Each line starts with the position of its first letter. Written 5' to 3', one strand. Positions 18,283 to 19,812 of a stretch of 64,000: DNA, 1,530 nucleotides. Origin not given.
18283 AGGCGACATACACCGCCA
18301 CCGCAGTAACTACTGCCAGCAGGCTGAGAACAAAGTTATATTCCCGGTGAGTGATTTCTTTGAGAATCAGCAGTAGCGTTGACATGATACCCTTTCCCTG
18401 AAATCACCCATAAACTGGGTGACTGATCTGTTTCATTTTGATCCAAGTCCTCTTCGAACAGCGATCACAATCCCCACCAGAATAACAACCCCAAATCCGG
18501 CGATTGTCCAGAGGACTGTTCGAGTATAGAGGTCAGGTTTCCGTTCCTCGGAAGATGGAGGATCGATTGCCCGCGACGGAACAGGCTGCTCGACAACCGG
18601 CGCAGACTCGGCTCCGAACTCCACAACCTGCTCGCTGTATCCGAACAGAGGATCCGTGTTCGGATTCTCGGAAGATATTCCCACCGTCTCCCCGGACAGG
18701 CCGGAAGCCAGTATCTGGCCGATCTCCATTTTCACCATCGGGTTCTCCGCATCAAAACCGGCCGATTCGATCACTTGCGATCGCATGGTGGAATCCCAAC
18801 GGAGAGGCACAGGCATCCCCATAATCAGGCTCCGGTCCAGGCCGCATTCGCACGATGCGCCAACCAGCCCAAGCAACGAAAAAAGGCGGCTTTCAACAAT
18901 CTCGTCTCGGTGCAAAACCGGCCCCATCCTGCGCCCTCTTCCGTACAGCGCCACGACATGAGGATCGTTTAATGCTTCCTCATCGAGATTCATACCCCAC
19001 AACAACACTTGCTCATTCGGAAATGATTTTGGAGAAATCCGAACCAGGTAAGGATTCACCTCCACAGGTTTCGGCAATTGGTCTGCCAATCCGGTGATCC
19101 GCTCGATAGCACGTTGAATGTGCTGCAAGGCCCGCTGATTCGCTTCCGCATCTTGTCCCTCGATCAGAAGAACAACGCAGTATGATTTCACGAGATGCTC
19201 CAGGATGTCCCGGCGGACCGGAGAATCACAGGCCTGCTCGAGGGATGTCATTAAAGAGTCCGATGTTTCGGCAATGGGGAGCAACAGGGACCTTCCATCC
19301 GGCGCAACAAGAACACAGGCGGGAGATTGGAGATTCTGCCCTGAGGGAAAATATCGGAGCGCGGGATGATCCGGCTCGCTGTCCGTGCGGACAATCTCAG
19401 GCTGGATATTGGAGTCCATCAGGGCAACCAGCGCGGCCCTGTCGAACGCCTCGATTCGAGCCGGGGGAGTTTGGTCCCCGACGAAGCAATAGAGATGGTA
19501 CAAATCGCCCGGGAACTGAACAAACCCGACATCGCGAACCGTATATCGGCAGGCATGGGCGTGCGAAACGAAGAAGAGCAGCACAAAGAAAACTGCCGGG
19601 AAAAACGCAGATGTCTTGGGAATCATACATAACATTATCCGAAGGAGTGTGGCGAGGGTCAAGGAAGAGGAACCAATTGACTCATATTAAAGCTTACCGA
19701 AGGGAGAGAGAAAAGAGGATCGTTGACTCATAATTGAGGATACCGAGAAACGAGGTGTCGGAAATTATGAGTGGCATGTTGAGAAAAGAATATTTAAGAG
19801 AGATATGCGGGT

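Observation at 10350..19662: Candidate undescribed envelope system: unknown anchored protein + MacB/FtsX-type ABC pair + 1,727-aa exported giant + exported methyltransferase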

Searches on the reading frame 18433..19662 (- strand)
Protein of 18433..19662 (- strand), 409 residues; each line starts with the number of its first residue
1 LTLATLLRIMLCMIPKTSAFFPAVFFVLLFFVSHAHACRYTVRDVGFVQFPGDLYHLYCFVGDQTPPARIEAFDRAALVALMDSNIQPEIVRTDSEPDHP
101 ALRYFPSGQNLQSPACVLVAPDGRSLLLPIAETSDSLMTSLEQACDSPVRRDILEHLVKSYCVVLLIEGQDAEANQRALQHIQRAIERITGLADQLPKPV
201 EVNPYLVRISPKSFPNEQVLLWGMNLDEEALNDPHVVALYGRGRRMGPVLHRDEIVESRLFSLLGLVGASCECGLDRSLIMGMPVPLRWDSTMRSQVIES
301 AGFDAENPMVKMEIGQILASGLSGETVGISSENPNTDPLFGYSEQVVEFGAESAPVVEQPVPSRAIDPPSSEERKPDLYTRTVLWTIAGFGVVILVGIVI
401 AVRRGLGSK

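Call 4: search_protein_families(library=pfam, proteins=[window:18433-19662:-], max_evalue=0.01)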
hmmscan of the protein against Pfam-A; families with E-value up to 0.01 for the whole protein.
window:18433-19662:- (409 aa): 0 families

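Call 5: search_protein_families(library=ncbifam, proteins=[window:18433-19662:-], max_evalue=0.01)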
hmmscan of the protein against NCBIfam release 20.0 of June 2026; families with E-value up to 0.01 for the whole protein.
window:18433-19662:- (409 aa): 0 families

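Call 9: find_homologous_proteins(query=window:18433-19662:-)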
Query window:18433-19662:- (409 aa): 295 proteins with E <= 0.001 among 8000 candidates; the best 120 are listed.
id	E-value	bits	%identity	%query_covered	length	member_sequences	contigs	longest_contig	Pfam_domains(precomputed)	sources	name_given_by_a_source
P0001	5.9e-211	718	81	97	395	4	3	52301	-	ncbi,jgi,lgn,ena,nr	ncbi:MAG TPA: hypothetical protein PK395_12930 [bacterium]|nr:hypothetical protein [bacterium] HQQ00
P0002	5.9e-160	550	100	60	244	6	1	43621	-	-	-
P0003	2.3e-104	367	47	96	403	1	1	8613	-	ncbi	ncbi:MAG: hypothetical protein ABIH23_23580 [bacterium]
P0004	4.5e-97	343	44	87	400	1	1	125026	-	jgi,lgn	jgi:hypothetical protein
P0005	5.6e-91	323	43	96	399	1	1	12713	-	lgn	-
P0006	1.4e-88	315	41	92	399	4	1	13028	-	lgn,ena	-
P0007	3.7e-87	311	42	86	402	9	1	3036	-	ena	-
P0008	4.2e-85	304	43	91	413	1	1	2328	-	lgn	-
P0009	1.3e-84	302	40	93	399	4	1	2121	-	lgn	-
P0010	2.0e-84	302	39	93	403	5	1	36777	-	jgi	-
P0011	2.7e-83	298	39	92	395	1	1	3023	-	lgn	-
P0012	7.1e-83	297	39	88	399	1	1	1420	-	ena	-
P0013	1.1e-82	296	39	94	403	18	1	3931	-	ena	-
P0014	1.6e-82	295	41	92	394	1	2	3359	-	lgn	-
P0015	1.7e-82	295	39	91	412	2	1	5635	-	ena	-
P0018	7.9e-82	293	44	81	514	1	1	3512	-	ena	-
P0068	2.2e-73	265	37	92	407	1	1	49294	-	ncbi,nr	ncbi:hypothetical protein GF312_18720 [Candidatus Poribacteria bacterium]|nr:hypothetical protein [C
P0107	1.0e-65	240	35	96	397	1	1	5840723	-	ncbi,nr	ncbi:MAG: hypothetical protein JSU94_07190 [Phycisphaerales bacterium]|nr:MAG: hypothetical protein 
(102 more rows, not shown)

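Call 11: find_encoding_contigs(protein=P0107, flank=10000, max_places=2)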
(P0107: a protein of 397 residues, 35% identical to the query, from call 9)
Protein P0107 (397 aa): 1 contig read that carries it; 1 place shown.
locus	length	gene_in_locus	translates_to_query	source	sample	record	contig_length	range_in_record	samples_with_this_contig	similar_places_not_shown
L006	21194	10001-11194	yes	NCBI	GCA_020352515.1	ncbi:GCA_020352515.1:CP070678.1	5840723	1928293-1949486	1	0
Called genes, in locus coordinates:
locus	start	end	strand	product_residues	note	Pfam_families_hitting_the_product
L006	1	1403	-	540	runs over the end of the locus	-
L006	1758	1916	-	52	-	PF13701:DDE_Tnp_1_4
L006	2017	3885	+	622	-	PF01011:PQQ (faint), PF25293:Beta-prop_EMC1_N (faint), PF13360:PQQ_2, PF13570:Beta-prop_ACSF4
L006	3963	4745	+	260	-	PF13531:SBP_bac_11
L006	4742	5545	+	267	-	PF13531:SBP_bac_11, PF01547:SBP_bac_1 (faint)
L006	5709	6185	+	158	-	PF01925:TauE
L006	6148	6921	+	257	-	PF13531:SBP_bac_11, PF13416:SBP_bac_8 (faint)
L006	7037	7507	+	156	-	-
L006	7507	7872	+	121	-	-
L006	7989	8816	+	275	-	PF00528:BPD_transp_1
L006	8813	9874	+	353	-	PF00005:ABC_tran, PF08402:TOBE_2 (weak)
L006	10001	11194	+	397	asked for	-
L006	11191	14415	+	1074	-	PF01011:PQQ (faint), PF13360:PQQ_2, PF13570:Beta-prop_ACSF4, PF13360:PQQ_2, PF08241:Methyltransf_11 (weak), PF13649:Methyltransf_25 (weak)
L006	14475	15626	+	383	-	PF02687:FtsX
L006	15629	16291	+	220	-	PF25199:nSTAND_NTPase5 (weak), PF13191:AAA_16 (weak), PF00005:ABC_tran, PF13304:AAA_21 (faint)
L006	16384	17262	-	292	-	PF16697:Yop-YscD_cpl, PF00498:FHA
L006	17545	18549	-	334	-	PF06800:Sugar_transport, PF07168:Ureide_permease, PF07857:TMEM144 (weak)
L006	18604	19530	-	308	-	PF00294:PfkB, PF08543:Phos_pyr_kin, PF01256:Carb_kinase (weak)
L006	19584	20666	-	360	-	PF01156:IU_nuc_hydro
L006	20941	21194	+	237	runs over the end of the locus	PF00977:His_biosynth, PF01207:Dus (faint)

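Call 12: find_encoding_contigs(protein=P0068, flank=10000, max_places=2)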
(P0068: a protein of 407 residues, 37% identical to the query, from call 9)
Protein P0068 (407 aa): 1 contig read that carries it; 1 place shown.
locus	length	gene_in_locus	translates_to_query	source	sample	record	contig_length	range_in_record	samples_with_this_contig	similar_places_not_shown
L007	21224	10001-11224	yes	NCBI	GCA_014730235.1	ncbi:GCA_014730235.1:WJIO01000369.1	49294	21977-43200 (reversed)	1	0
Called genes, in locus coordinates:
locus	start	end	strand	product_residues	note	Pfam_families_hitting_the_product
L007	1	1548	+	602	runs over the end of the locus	PF01807:Zn_ribbon_DnaG, PF08275:DNAG_N, PF01751:Toprim, PF13155:Toprim_2, PF13362:Toprim_3, PF13662:Toprim_4, PF10410:DnaB_bind, PF08278:DnaG_DnaB_bind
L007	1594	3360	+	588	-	PF03979:Sigma70_r1_1, PF00140:Sigma70_r1_2, PF04542:Sigma70_r2, PF04539:Sigma70_r3, PF04545:Sigma70_r4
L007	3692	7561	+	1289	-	PF02563:Poly_export, PF22461:SLBB_2 (weak), PF10531:SLBB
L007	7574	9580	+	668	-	PF02706:Wzz (weak), PF10609:ParA, PF13614:AAA_31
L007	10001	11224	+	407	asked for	-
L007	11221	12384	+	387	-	PF02687:FtsX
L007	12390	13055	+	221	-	PF00005:ABC_tran, PF13304:AAA_21 (faint)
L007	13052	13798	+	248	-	PF01209:Ubie_methyltran, PF13847:Methyltransf_31, PF08241:Methyltransf_11, PF08242:Methyltransf_12, PF13649:Methyltransf_25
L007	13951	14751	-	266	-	PF06452:CBM9_1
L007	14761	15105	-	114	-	PF01502:PRA-CH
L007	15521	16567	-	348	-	PF01208:URO-D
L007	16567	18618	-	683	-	PF05426:Alginate_lyase, PF16889:Hepar_II_III_N (weak), PF07940:Hepar_II_III_C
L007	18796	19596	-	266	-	PF13385:Laminin_G_3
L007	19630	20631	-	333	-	PF01408:GFO_IDH_MocA, PF02894:GFO_IDH_MocA_C (weak), PF22725:GFO_IDH_MocA_C3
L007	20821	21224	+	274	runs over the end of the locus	PF01261:AP_endonuc_2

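Call 13: find_encoding_contigs(protein=P0004, flank=10000, max_places=2)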
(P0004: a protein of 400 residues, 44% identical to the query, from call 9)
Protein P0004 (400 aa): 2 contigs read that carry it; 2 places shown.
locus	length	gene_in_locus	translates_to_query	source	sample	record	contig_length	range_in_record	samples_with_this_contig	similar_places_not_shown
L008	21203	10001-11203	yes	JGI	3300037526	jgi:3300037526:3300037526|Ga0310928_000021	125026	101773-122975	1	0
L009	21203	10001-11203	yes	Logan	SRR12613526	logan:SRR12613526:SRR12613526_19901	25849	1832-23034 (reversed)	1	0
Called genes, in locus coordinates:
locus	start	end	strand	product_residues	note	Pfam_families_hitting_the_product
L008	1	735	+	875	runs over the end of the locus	PF01839:FG-GAP (faint), PF13360:PQQ_2 (faint), PF21348:RGL11_C (faint), PF25292:Beta-prop_CGLA (faint), PF13517:FG-GAP_3 (weak)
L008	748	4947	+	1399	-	PF01011:PQQ (faint), PF13360:PQQ_2, PF13570:Beta-prop_ACSF4, PF11721:Malectin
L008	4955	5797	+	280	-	PF13385:Laminin_G_3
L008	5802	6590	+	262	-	PF13531:SBP_bac_11, PF01547:SBP_bac_1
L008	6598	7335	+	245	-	PF01547:SBP_bac_1, PF13531:SBP_bac_11, PF12974:Phosphonate-bd, PF12727:PBP_like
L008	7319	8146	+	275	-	PF00528:BPD_transp_1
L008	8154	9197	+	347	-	PF00005:ABC_tran, PF08402:TOBE_2 (weak)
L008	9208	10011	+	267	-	PF01663:Phosphodiest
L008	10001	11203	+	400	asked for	-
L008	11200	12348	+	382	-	PF02687:FtsX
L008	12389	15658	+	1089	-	PF13360:PQQ_2, PF01011:PQQ (faint), PF13570:Beta-prop_ACSF4, PF13360:PQQ_2 (weak)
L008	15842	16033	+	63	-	-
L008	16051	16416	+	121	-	PF07883:Cupin_2 (weak)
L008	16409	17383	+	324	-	PF08240:ADH_N, PF01262:AlaDh_PNT_C (weak), PF00107:ADH_zinc_N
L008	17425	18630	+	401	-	PF02746:MR_MLE_N, PF13378:MR_MLE_C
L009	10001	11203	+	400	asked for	-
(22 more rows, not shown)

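Call 16: search_solved_structures(query=A1, max_evalue=10)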
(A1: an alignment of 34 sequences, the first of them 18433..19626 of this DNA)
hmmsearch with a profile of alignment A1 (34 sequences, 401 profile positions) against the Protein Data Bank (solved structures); distinct sequences matched with E-value up to 10: 4.
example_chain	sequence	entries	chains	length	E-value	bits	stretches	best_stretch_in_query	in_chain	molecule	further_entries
9d26_A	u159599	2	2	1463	0.49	12.3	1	326-400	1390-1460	HmuS heme dechelatase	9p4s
6lgf_A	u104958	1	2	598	1.9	10.3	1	287-313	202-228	Sucrose hydrolase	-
6lgg_A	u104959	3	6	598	1.9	10.3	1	287-313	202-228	Sucrose hydrolase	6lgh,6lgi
6lga_A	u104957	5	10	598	1.9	10.3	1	287-313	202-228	Sucrose hydrolase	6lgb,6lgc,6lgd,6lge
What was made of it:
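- Closest known: PDI b-b' domains, ERp57, ERp44 and calsequestrin. Different: There is no sequence similarity (best PDB E-value 0.49, call 16).
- Tried and rejected: Sequence search of the thioredoxin-fold family against the PDB found nothing (best E 0.49, call 16).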

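Call 17: find_related_loci(query=A1, collection=genome_contigs, flank=10000)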
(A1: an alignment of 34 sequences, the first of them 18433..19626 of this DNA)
Query A1 (397 aa) in genome_contigs; peptide patterns used: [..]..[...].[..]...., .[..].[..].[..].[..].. (x = any residue, [..] = any of these).
415 stretches matched a pattern; 367 encode a relative of the query (tblastn E <= 1e-3); the best 80 are kept; 80 distinct loci.
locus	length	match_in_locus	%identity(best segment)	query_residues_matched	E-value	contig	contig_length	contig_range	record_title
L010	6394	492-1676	81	1-397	0e+0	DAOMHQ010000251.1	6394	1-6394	MAG TPA_asm: bacterium isolate AMR_MDS_4946 NODE_12281_length_6394_cov_7.129673, whole genome shotgun sequence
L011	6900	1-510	91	228-397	5e-97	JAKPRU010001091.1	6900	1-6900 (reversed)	MAG: Candidatus Omnitrophota bacterium isolate JPNA_maxbin.304_sub k141_312180, whole genome shotgun sequence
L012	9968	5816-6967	40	11-392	5e-90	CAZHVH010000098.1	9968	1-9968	MAG TPA_asm: uncultured bacterium isolate binchicken_co6_520 genome assembly, contig: NODE_8392_length_9968_cov_16.99445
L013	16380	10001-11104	39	25-391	1e-88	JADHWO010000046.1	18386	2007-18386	MAG: Candidatus Aminicenantes bacterium isolate BS750m-G29 BS-750m-C4741, whole genome shotgun sequence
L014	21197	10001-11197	39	12-392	5e-88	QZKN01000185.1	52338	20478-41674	MAG: Candidatus Omnitrophota bacterium isolate SURF_12 Ga0104751_1000849, whole genome shotgun sequence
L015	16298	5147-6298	40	15-392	1e-87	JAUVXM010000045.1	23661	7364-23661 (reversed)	MAG: Candidatus Aminicenantes bacterium isolate CSMAG_1216 CSMAG_1216_k141_948422_length_23661_cov_65.0000, whole genome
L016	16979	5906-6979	40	25-384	7e-87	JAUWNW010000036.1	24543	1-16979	MAG: Candidatus Aminicenantes bacterium isolate CSMAG_2434 CSMAG_2434_k141_894412_length_24543_cov_9.0000, whole genome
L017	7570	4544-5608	41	21-371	7e-87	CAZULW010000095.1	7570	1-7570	MAG TPA_asm: uncultured bacterium isolate binchicken_co136_34 genome assembly, contig: NODE_4068_length_7570_cov_53.8911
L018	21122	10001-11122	38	25-394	2e-85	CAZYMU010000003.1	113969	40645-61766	MAG TPA_asm: uncultured Eubacteriales bacterium isolate binchicken_co262_58 genome assembly, contig: NODE_86_length_1139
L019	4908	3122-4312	36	4-384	2e-85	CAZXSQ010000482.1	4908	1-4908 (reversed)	MAG TPA_asm: uncultured bacterium isolate SRP141376_co1_248 genome assembly, contig: NODE_27470_length_4908_cov_4.072326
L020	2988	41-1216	38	11-395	3e-86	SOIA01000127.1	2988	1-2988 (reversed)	MAG: Candidatus Aminicenantes bacterium isolate E29_bin11 NODE_24795_length_2988_cov_14.951244, whole genome shotgun seq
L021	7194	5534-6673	39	8-387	3e-83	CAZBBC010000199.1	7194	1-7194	MAG TPA_asm: uncultured Calditrichota bacterium isolate SRP214966_co2_445 genome assembly, contig: NODE_19671_length_719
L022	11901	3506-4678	37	14-395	1e-82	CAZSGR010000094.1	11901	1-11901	MAG TPA_asm: uncultured Eubacteriales bacterium isolate SRP068000_co2_13 genome assembly, contig: NODE_5672_length_11901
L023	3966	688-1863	35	11-394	3e-82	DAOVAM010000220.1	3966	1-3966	MAG TPA_asm: Candidatus Aminicenantes bacterium isolate CSMAG_979 CSMAG_979_k141_3413797_length_3966_cov_8.0000, whole g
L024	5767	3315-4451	40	19-391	1e-80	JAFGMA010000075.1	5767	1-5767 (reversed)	MAG: candidate division KSB1 bacterium isolate Zod_Metabat.436 k87_2960164, whole genome shotgun sequence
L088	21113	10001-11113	36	4-365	2e-67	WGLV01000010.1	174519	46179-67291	MAG: bacterium isolate RI_285 c_000000197893, whole genome shotgun sequence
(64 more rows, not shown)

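Call 25: predict_structure(alignment_id=A1)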
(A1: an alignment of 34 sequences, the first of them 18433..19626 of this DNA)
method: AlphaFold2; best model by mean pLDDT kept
length: 397 residues; sequences in the alignment: 34
mean_pLDDT: 80.5   pTM: 0.71
mean pLDDT of the five models: 80.5, 79.7, 79.1, 78.9, 78.8
residues with pLDDT >= 90: 217; 70-90: 96; 50-70: 22; < 50: 62
segments of 3 or more residues with pLDDT < 50: 22-24, 311-365
pLDDT, mean of each block of 10 residues (from residue 1): 59 73 67 91 94 92 94 95 94 82 92 89 88 94 94 96 98 95 83 96 93 84 96 93 95 89 81 93 92 92 78 35 41 33 36 38 54 84 83 61
secondary structure, 60 per line:
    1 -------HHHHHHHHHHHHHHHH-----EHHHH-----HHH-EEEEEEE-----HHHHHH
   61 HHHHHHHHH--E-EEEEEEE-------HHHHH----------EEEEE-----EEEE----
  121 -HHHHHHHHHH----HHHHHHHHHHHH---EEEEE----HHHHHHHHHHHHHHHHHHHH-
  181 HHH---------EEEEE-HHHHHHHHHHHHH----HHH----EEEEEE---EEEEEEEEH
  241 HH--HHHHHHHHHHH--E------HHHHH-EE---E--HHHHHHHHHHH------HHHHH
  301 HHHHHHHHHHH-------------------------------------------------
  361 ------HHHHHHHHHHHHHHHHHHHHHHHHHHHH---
elements in order: H8-23 H30-33 E43-49 H55-69 E74-80 H88-92 E103-107 E113-116 H122-131 H136-147 E151-155 H160-179 E193-197 H199-211 E223-228 E232-239 H245-255 H265-269 H279-289 H296-311 H367-394
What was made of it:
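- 18433..19626 (-): Exported, C-terminally anchored tandem thioredoxin-fold protein (397 aa from ATG 19626; the ORF extends to TTG 19662). It belongs to a family with no Pfam or NCBIfam model. The AF2 model has pLDDT 80.5 and pTM 0.71 (call 25).
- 18445..18696 (-): Disordered, variable-length linker (residues 311-365) followed by the C-terminal transmembrane helix (about 367-394) and a basic tail. pLDDT is below 50 for residues 311-365 and a helix spans 367-394 (call 25).
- On Thioredoxin/PDI superfamily: The AF2 model shows two beta-alpha-beta-alpha-beta-beta-alpha units (call 25).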

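Call 28: fold_search(model_id=the predicted structure, library=pdb)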
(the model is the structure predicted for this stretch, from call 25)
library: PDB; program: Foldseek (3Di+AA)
matches with E <= 10: 1039; with E <= 0.001: 54
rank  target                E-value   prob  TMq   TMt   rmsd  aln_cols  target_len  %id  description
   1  2h8l_A                2.3e-06  1.00  0.20  0.31  15.9       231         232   15  Crystal structure of the bb' fragment of ERp57 (released 2006-08-29)
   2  9wzk_A                5.0e-06  1.00  0.24  0.36  16.8       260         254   13  Crystal structure of the inactive mutant of rice protein disulfide isomerase-like protein OsPDIL2-3 a-b domains (released 2026-04-08)
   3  9wqu_A                9.0e-06  1.00  0.20  0.30  16.0       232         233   14  b-b' domain fragment of ER-60 (ERp57) under microgravity (released 2025-10-01)
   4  2h8l_B                1.5e-05  1.00  0.20  0.31  15.8       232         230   15  Crystal structure of the bb' fragment of ERp57 (released 2006-08-29)
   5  3f8u_C                1.9e-05  1.00  0.20  0.18  16.1       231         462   14  Tapasin/ERp57 heterodimer (released 2009-01-13)
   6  9wzl_B                2.2e-05  1.00  0.21  0.31  17.3       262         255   12  Crystal structure of rice protein disulfide isomerase-like protein OsPDIL2-3 a-b domain (released 2026-04-08)
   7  3f8u_A                2.3e-05  1.00  0.21  0.18  15.7       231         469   13  Tapasin/ERp57 heterodimer (released 2009-01-13)
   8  7qng_B                2.3e-05  1.00  0.21  0.18  16.2       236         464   14  Structure of a MHC I-Tapasin-ERp57 complex (released 2022-09-28)
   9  4ekz                  4.6e-05  1.00  0.21  0.19  14.1       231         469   16  Crystal structure of reduced hPDI (abb'xa') (released 2013-04-10)
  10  9wzl_A                6.2e-05  1.00  0.24  0.36  17.0       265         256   14  Crystal structure of rice protein disulfide isomerase-like protein OsPDIL2-3 a-b domain (released 2026-04-08)
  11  1a8y                  7.8e-05  1.00  0.21  0.24  15.6       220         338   13  CRYSTAL STRUCTURE OF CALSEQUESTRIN FROM RABBIT SKELETAL MUSCLE SARCOPLASMIC RETICULUM AT 2.4 A RESOLUTION (released 1999-03-30)
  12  9wqu_B                9.9e-05  1.00  0.20  0.31  16.2       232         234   15  b-b' domain fragment of ER-60 (ERp57) under microgravity (released 2025-10-01)
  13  7qpd_E                1.5e-04  1.00  0.19  0.17  12.4       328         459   10  Structure of the human MHC I peptide-loading complex editing module (released 2022-07-20)
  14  5kn1_A                1.6e-04  1.00  0.21  0.23  15.4       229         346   12  Recombinant bovine skeletal calsequestrin, high-Ca2+ form (released 2016-10-05)
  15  7zsc_D                1.7e-04  1.00  0.21  0.19  14.9       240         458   15  Crystal structure of the heterodimeric human C-P4H-II with truncated alpha subunit (C-P4H-II delta281) (released 2022-11-09)
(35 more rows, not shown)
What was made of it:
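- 18433..19626 (-): Foldseek best matches are ERp57 bb', PDI, calsequestrin and ERp44 (call 28).
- On Thioredoxin/PDI superfamily: TM-scores are low (0.2-0.36) because the domain orientation differs (call 28).
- The AF2 model and Foldseek give PDI bb', calsequestrin and ERp44 folds (calls 25, 28).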
